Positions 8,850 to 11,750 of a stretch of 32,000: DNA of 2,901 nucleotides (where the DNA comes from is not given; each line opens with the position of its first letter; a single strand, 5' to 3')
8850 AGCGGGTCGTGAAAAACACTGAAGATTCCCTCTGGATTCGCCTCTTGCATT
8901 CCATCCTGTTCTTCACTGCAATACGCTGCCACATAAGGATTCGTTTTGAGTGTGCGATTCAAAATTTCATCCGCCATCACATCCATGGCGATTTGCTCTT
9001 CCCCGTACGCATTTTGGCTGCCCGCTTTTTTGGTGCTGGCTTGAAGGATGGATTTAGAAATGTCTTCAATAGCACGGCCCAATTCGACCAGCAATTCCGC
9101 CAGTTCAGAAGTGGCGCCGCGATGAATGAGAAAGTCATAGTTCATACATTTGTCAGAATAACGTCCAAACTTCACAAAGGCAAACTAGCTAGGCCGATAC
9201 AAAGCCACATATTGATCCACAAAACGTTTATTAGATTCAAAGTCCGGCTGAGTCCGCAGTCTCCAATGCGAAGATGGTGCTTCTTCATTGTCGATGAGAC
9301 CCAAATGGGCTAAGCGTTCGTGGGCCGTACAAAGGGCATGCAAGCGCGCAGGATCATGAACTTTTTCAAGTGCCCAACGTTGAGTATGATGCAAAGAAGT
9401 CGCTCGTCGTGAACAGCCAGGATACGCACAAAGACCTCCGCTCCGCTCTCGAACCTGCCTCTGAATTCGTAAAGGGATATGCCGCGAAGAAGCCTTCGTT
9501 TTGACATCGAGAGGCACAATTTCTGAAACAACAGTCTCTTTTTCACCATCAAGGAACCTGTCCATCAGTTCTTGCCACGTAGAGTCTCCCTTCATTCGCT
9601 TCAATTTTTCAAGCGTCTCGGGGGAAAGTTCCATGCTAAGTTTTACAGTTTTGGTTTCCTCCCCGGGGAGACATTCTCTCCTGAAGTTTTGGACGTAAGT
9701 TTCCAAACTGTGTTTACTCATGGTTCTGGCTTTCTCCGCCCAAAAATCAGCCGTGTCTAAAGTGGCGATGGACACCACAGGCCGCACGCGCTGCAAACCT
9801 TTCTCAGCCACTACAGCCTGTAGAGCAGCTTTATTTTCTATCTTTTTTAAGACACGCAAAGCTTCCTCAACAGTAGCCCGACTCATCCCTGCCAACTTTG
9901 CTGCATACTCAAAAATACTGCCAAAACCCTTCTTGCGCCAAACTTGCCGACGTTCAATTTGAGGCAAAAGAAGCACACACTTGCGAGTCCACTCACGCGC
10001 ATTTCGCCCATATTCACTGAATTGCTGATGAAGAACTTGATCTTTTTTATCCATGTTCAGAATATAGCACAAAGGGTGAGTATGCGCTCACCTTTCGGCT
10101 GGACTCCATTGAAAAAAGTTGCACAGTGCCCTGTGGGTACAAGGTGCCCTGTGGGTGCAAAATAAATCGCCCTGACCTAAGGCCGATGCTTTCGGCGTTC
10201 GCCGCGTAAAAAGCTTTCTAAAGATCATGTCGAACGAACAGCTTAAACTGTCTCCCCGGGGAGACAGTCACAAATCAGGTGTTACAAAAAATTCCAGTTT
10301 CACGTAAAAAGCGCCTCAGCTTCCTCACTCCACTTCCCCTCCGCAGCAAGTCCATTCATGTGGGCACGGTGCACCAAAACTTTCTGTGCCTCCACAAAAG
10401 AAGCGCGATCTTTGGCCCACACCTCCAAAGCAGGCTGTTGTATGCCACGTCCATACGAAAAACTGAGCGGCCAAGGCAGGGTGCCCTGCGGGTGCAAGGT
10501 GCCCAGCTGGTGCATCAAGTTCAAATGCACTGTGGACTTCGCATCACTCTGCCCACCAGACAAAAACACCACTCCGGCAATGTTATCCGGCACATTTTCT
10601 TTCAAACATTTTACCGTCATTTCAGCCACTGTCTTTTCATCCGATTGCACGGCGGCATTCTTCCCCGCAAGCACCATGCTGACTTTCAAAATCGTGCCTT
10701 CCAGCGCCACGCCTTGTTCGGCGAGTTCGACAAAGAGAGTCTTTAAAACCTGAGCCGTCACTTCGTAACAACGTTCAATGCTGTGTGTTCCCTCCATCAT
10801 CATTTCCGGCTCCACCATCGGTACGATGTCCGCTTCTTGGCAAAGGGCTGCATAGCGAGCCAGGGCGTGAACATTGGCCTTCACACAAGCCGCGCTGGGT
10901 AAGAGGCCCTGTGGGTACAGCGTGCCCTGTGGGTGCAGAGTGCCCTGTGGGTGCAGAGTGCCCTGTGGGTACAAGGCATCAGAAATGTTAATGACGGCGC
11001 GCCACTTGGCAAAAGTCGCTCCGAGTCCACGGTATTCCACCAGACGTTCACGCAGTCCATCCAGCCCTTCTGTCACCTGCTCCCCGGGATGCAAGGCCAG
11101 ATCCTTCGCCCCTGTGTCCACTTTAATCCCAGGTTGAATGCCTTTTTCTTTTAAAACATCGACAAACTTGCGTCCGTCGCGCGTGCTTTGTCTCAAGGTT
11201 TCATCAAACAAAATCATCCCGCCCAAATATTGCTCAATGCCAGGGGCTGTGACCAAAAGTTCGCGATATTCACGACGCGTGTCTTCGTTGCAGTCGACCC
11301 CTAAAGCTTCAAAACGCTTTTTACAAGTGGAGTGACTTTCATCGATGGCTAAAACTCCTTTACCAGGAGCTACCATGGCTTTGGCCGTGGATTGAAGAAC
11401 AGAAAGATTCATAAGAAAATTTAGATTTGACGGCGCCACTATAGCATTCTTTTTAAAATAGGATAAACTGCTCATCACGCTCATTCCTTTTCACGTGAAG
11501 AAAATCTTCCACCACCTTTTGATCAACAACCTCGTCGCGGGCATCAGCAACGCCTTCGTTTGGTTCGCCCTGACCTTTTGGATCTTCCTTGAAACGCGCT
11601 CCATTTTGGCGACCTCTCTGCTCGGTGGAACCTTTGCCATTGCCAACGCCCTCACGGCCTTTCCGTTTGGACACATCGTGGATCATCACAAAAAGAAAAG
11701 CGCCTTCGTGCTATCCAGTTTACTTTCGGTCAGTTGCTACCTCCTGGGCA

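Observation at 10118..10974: An 18-bp unit (core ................) sits at three nearby loci, twice in-frame inside a housekeeping aldolase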

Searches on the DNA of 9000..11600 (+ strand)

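Call 42: search_dna_similar(query=window:10896-10980:+, collection=plasmids, mode=distant, max_evalue=1, max_rows=15)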
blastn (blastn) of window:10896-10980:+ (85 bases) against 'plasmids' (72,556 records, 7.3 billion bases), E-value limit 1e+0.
Records with a match: 1; places in all: 4; records where one place covers at least 80% of the query: 0.
Best place of each record, by identity: 60-80% 1.
By first word of the organism name: Bacillus 1.
By predicted mobility (MOB-suite, as given by PLSDB): conjugative 1.
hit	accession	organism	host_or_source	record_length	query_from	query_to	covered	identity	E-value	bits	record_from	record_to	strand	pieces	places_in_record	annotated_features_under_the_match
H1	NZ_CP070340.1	Bacillus cereus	Bombyx mori,whole organism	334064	11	75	76%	73.8%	2e-1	42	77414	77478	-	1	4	exosporium leader peptide-containing protein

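Call 43: search_dna_similar(query=window:10896-10980:+, collection=phages, mode=distant, max_evalue=1, max_rows=15)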
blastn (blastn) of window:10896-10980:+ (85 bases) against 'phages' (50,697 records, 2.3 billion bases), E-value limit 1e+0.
No match.

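Call 44: search_rna_families(source=window, start=9000, end=11600, threshold=evalue, max_evalue=1)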
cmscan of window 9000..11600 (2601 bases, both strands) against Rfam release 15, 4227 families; matches with E-value up to 1: 0.
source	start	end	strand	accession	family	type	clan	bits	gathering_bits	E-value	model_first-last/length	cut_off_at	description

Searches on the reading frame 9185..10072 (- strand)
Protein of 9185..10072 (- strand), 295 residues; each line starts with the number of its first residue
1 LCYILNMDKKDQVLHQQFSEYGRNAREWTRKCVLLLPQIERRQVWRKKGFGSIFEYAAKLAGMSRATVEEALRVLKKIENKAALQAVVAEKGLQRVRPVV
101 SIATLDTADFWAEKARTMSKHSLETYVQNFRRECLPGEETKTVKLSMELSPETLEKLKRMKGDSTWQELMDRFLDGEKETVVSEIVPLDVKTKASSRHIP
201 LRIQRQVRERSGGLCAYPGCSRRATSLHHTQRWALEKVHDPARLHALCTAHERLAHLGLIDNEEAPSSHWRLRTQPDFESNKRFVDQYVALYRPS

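Call 5: search_protein_families(library=pfam, proteins=[window:9185-10072:-])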
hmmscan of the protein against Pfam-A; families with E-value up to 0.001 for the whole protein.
window:9185-10072:- (295 aa): 0 families

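Call 50: search_protein_families(library=pfam, proteins=[window:9185-10054:-], max_evalue=5)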
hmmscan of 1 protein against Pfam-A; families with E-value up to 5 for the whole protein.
window:9185-10054:- (289 aa): 1 family
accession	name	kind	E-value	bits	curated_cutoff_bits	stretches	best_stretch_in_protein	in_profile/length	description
PF14384.12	BrnA_antitoxin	-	0.0037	18.1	26.1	1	105-169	10-65/68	BrnA antitoxin of type II toxin-antitoxin system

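Call 51: search_protein_families(library=ncbifam, proteins=[window:9185-10054:-], max_evalue=1)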
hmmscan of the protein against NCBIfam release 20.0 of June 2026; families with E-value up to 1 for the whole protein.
window:9185-10054:- (289 aa): 0 families
